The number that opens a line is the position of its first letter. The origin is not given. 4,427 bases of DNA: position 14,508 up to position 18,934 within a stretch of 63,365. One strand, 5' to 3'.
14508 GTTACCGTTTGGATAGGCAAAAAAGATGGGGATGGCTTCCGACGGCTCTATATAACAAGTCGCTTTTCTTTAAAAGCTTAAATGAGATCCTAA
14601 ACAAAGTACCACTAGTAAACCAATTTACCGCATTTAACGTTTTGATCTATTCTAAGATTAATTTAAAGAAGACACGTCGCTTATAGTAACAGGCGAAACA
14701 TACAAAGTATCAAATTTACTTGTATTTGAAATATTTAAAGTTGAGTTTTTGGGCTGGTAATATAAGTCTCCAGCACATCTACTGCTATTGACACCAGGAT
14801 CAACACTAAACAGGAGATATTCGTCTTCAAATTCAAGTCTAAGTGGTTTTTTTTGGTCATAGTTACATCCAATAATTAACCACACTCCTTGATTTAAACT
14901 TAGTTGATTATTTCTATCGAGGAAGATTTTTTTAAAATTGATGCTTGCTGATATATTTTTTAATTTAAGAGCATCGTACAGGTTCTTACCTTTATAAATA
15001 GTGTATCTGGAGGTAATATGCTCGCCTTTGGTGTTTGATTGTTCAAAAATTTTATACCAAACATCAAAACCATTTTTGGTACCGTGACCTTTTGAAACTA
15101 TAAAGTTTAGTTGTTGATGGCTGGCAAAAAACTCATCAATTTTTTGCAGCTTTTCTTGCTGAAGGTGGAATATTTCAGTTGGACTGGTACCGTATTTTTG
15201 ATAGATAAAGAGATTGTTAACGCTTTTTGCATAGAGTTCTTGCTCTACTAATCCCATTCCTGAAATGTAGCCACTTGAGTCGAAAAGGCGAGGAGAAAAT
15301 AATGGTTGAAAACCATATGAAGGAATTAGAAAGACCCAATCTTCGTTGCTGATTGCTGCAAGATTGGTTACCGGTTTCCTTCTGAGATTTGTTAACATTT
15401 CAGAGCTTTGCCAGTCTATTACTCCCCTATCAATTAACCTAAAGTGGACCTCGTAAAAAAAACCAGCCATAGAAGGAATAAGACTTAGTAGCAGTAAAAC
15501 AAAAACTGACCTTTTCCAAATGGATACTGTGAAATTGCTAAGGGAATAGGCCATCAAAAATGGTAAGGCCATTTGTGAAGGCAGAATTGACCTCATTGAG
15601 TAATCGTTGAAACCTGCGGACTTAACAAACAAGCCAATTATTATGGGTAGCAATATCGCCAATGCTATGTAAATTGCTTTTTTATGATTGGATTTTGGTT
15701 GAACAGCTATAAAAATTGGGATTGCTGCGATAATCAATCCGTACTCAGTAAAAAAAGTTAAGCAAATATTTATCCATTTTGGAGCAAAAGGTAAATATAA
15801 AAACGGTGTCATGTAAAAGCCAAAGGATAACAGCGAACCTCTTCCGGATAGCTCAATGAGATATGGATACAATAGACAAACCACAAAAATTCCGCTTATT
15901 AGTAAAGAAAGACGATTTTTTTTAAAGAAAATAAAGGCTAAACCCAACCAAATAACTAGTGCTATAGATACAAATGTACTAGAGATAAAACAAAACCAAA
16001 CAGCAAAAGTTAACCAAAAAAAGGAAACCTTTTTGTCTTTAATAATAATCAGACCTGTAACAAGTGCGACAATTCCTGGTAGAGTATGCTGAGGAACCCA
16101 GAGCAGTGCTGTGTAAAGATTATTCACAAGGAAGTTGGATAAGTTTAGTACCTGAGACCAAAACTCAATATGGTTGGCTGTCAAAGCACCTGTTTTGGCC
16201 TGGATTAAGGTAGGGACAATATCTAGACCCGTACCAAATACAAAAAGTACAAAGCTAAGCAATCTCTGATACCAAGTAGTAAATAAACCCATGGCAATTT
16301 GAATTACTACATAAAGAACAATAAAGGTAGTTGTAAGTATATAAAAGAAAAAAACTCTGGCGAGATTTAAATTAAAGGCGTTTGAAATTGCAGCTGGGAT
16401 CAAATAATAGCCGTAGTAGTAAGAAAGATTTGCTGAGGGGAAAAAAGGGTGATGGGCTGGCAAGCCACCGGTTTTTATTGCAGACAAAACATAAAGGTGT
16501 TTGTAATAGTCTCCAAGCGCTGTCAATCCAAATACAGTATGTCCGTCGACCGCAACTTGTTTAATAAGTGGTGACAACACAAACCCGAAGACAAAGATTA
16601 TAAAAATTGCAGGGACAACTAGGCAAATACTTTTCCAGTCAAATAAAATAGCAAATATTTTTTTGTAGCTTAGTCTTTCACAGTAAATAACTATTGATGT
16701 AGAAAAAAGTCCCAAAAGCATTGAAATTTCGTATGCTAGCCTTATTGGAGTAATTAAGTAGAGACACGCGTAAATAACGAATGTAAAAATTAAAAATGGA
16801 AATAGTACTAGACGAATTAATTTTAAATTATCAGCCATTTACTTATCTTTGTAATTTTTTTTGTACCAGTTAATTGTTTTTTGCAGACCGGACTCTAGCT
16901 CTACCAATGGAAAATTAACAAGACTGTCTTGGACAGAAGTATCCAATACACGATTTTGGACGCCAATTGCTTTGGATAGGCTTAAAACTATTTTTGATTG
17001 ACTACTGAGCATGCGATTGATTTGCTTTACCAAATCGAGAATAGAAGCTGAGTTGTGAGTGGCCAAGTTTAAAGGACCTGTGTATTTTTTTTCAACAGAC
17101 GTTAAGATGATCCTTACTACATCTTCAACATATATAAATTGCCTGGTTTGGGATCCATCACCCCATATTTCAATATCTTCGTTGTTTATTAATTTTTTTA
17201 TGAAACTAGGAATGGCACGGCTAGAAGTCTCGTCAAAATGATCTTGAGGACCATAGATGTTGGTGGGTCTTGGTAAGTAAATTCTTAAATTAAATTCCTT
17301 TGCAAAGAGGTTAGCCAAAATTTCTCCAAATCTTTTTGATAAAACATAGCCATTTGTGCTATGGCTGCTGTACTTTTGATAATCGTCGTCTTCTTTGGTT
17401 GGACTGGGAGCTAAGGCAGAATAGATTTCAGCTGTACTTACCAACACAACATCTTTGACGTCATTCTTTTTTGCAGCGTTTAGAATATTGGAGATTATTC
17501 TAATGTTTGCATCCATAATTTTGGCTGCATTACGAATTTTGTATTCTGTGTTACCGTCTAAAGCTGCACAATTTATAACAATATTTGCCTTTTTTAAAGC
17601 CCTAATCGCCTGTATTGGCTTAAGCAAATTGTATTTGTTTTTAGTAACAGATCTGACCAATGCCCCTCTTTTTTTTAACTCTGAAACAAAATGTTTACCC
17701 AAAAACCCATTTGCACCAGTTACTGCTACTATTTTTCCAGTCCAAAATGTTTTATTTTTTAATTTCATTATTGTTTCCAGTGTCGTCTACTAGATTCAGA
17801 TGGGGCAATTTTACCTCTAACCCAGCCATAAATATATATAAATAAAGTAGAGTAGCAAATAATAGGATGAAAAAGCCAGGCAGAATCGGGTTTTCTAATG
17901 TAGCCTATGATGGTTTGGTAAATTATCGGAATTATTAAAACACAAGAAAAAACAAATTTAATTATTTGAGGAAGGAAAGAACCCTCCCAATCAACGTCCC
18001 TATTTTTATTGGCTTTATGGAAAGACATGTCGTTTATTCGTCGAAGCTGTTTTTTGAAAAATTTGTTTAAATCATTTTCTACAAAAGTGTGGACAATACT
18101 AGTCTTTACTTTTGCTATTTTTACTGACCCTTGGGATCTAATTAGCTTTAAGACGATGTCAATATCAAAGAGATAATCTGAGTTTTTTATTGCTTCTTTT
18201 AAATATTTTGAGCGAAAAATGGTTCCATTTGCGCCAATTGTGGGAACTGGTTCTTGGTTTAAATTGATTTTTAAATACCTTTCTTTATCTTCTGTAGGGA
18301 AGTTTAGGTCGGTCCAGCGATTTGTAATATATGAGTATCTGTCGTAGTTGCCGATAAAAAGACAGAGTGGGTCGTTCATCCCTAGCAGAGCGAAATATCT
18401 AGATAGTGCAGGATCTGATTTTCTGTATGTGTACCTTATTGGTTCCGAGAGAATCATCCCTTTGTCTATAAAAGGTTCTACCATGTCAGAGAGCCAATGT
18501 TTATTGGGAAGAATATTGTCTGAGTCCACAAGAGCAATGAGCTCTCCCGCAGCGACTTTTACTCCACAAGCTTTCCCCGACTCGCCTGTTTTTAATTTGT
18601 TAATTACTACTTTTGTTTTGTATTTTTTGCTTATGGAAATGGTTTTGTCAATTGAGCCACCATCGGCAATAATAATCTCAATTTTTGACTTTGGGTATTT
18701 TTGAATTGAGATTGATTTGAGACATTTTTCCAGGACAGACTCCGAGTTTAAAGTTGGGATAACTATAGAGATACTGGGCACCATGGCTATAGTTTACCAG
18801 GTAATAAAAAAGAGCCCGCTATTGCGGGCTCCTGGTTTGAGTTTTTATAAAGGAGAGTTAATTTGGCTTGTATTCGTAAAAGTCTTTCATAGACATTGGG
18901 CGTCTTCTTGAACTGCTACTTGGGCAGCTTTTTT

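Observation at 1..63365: Hyper-expanded GT-C island: at least 18 complete lipid-carrier-dependent transferase genes in 63 kb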

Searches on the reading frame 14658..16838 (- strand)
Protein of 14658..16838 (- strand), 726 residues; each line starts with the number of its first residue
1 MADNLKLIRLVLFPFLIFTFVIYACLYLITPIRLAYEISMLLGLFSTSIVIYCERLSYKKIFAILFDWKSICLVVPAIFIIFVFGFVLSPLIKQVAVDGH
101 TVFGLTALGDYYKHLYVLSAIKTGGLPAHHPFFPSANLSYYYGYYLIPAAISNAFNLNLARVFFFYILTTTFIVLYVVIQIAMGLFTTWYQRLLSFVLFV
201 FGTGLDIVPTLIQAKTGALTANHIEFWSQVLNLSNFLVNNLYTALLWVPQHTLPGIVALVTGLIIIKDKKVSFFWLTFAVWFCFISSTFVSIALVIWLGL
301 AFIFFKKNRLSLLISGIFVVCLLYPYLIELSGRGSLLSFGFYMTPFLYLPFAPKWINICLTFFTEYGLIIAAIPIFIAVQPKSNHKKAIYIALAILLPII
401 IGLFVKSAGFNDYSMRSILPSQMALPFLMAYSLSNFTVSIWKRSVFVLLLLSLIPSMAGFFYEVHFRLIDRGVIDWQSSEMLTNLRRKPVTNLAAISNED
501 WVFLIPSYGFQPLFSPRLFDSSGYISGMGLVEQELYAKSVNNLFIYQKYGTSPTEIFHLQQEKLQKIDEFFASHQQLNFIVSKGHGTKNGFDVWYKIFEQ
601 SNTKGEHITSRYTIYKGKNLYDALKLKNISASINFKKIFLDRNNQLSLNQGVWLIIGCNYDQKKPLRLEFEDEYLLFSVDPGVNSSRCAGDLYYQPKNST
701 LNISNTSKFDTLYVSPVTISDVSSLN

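Call 5: search_protein_families(library=pfam, proteins=[window:14658-16838:-], max_evalue=0.01)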
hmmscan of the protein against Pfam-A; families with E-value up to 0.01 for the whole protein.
window:14658-16838:- (726 aa): 0 families

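Call 11: search_protein_families(library=ncbifam, proteins=[window:14658-16838:-], max_evalue=1)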
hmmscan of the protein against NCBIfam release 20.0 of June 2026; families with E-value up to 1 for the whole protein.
window:14658-16838:- (726 aa): 0 families

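Call 18: search_protein_families(library=pfam, proteins=[window:14658-16838:-], max_evalue=10)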
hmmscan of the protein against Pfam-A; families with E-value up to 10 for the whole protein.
window:14658-16838:- (726 aa): 0 families

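Call 42: find_homologous_proteins(query=window:14658-16838:-, max_evalue=0.001)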
Query window:14658-16838:- (726 aa): 19 proteins with E <= 0.001 among 8000 candidates.
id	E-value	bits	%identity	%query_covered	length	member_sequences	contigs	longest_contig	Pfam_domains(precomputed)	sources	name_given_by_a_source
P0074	0.0e+0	1617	100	100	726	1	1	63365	-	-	-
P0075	0.0e+0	1036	63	100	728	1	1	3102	-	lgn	-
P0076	6.4e-285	966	60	100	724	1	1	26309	-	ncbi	-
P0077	1.4e-277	941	58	96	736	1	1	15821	-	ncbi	-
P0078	8.9e-276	935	57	99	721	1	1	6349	-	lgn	-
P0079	3.4e-270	917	56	99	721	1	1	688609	-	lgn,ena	-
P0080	6.9e-266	903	54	100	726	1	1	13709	-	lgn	-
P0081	6.0e-263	893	55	100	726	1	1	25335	-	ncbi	-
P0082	2.4e-256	871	55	99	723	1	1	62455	-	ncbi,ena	-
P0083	7.8e-255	866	53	100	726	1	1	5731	-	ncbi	-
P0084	5.1e-93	331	31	99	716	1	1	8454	-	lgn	-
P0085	4.1e-91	325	31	99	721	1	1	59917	-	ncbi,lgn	-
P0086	9.3e-87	310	33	83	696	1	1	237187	-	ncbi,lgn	-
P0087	9.2e-83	297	32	92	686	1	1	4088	-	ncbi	-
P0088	5.5e-71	258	30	83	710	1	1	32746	-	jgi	-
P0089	2.0e-70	257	27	99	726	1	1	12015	PF10060.16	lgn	-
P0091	1.0e-67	248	26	89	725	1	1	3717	PF10060.16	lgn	-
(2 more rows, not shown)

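Call 45: search_protein_families(library=pfam, alignment_id=A3, max_evalue=0.01)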
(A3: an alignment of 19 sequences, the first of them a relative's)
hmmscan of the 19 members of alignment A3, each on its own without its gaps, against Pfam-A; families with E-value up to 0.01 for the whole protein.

A. member 1, P0074 (726 aa): 0 families

B. families by the number of members that match (of 19 scanned): 1 family
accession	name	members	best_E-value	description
PF10060.15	DUF2298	2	1.9e-06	Uncharacterized membrane protein (DUF2298)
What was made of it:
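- On DUF2298 (PF10060): 2 of 19 homologues hit, best 1.9e-6 (call 45).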

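Call 46: search_solved_structures(query=A3, max_evalue=10)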
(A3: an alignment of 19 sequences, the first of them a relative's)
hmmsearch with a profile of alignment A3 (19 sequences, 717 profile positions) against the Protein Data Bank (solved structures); distinct sequences matched with E-value up to 10: 1.
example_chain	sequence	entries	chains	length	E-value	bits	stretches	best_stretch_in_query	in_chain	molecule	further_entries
6ohy_A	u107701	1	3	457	0.98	10.9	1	676-715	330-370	Envelope glycoprotein gp160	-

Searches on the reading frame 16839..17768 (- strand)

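Call 5: search_protein_families(library=pfam, proteins=[window:16839-17768:-], max_evalue=0.01)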
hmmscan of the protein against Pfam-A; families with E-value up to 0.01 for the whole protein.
window:16839-17768:- (309 aa): 11 families
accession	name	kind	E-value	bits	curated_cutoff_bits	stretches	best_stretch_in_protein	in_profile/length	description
PF01370.27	Epimerase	-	2.5e-47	161.7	20.9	1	14-230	1-230/240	NAD dependent epimerase/dehydratase family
PF16363.11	GDP_Man_Dehyd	-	5.2e-22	79.2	27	1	60-270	75-282/332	GDP-mannose 4,6 dehydratase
PF01073.25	3Beta_HSD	-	1.7e-14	54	22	1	53-222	59-226/280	3-beta hydroxysteroid dehydrogenase/isomerase family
PF07993.18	NAD_binding_4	-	4.2e-14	52.8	20.1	1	56-219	84-256/258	Male sterility protein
PF04321.23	RmlD_sub_bind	-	2.8e-10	40.2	27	1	14-263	3-240/287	RmlD substrate binding domain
PF02719.21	Polysacc_synt_2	-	3.5e-08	33.4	20.2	1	58-259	73-252/293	Polysaccharide biosynthesis protein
PF13460.12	NAD_binding_10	-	2.6e-07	31.2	27.2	1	18-121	1-107/184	NAD(P)H-binding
PF05368.20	NmrA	-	0.00045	20.3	27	1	12-101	3-96/298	NmrA-like family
PF17930.7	LpxI_N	-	0.0018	18.7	25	1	51-110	12-72/129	LpxI N-terminal domain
PF08659.16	KR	-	0.0022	18.4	22.6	1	15-121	4-111/180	KR domain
PF00106.31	adh_short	-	0.0026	17.7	26.6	1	12-98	1-84/195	short chain dehydrogenase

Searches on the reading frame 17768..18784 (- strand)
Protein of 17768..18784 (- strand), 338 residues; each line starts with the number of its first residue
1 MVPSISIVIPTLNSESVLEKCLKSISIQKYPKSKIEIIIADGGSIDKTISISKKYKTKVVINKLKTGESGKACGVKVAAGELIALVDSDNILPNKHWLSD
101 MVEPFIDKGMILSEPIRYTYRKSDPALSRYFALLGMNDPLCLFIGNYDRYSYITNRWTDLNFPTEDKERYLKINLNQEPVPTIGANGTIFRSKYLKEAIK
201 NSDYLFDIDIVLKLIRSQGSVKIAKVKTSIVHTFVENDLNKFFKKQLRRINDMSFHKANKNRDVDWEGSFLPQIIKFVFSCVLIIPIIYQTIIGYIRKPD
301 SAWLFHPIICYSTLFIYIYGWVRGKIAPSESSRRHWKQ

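Call 5: search_protein_families(library=pfam, proteins=[window:17768-18784:-], max_evalue=0.01)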
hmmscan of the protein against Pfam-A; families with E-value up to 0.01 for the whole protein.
window:17768-18784:- (338 aa): 2 families
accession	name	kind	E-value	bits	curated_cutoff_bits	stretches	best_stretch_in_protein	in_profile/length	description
PF00535.33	Glycos_transf_2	-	6.3e-19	69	23.3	1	6-119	1-117/168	Glycosyl transferase family 2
PF13641.12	Glyco_tranf_2_3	-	7.2e-11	43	27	1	3-249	1-227/230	Glycosyltransferase like family 2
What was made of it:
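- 16839..18784 (-): NAD-dependent sugar epimerase/dehydratase (16839) and GT2 with C-terminal TM helices (17768). Pfam (call 5).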

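Call 70: search_protein_families(library=ncbifam, proteins=[window:17768-18784:-], max_evalue=0.00001)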
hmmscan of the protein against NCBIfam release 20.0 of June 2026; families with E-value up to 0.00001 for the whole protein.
window:17768-18784:- (338 aa): 13 families
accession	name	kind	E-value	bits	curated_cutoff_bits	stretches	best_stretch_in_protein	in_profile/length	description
TIGR03965.1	mycofact_glyco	equivalog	1.8e-16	60.1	280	1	3-130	74-204/467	mycofactocin biosynthesis glycosyltransferase MftF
TIGR04283.1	glyco_like_mftF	equivalog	6.7e-13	48.7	182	1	5-99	1-91/221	TIGR04283 family arsenosugar biosynthesis glycosyltransferase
TIGR03111.1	glyc2_xrt_Gpos1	hypoth_equivalog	8.5e-13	47.9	363.95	1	2-107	48-158/439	TIGR03111 family XrtG-associated glycosyltransferase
NF007482.0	PRK10073.1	equivalog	2.7e-12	46.3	423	1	3-93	6-99/334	glycosyltransferase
NF041875.1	EPS_EpsD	equivalog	6.6e-11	42.2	370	1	5-91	1-91/325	exopolysaccharide biosynthesis glycosyltransferase EpsD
NF038302.1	EPS_HpsE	equivalog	1.5e-09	37.3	300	1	5-102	3-108/307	hormogonium polysaccharide biosynthesis glycosyltransferase HpsE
NF010496.0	PRK13915.1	equivalog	2.1e-09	36.9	262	1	4-108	32-145/307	glucosyl-3-phosphoglycerate synthase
TIGR03937.1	PgaC_IcaA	equivalog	6.5e-09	35.2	422.3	1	2-107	44-152/407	poly-beta-1,6-N-acetyl-D-glucosamine synthase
NF050050.1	ProtGlycPglI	equivalog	1.9e-08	34.1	500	1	3-95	2-99/306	GalNAc(5)-diNAcBac-PP-undecaprenol beta-1,3-glucosyltransferase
TIGR04242.1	nodulat_NodC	equivalog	8.4e-08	31.6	550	1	2-93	47-145/395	chitooligosaccharide synthase NodC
NF047683.1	TeichurnBiosyTuaG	equivalog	2e-07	30.9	400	1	3-91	6-98/252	teichuronic acid biosynthesis protein TuaG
NF047588.1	GlcsyltransPgfSStrep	equivalog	6.5e-06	25.6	500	0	5-107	3-112/308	glycosyltransferase PgfS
NF045692.1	OglycostaseCruG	equivalog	7.6e-06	25.1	600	0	3-58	41-94/386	2'-O-glycosyltransferase CruG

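Call 72: search_solved_structures(query=window:17768-18784:-, max_evalue=0.001)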
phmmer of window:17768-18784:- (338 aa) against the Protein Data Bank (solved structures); distinct sequences matched with E-value up to 0.001: 14.
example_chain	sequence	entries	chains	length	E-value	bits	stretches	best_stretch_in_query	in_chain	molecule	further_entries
5tze_C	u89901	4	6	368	7.3e-13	51.6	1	5-108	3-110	Glycosyl transferase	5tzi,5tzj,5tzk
5tz8_A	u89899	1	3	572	1.4e-12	50.7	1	5-108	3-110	Glycosyl transferase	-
6p61_A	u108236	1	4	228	1.7e-09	40.5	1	2-97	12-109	Glycosyltransferase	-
2z87_A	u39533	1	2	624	8.6e-09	38.3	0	2-119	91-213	Chondroitin synthase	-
2z86_A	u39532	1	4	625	8.6e-09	38.3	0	2-119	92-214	Chondroitin synthase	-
6yv7_B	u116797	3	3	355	8.4e-08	35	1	3-107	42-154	Glycosyl transferase, family 2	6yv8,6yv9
6yv7_A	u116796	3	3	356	8.4e-08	35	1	3-107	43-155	Glycosyl transferase, family 2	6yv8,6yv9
5hea_A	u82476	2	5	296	1.1e-07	34.7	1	5-113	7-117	Putative glycosyltransferase (GalT1)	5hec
3bcv_A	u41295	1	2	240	3.8e-07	32.9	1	1-95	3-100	Putative glycosyltransferase protein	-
6h1j_A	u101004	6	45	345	7.2e-06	28.6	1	4-95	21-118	Probable ss-1,3-N-acetylglucosaminyltransferase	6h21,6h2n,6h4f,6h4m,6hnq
9omj_A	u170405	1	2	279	7.3e-06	28.6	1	5-92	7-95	Glycosyltransferase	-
9omm_A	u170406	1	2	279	7.8e-06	28.5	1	5-92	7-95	Glycosyltransferase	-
9omh_A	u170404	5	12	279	7.9e-06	28.5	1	5-92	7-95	Glycosyltransferase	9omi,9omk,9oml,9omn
9jma_A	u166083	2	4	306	1.7e-05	27.4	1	5-97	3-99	GalNAc(5)-diNAcBac-PP-undecaprenol beta-1,3-glucosyltransferase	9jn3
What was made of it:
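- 16839..18784 (-): PDB hits to GT2 enzymes (call 72).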
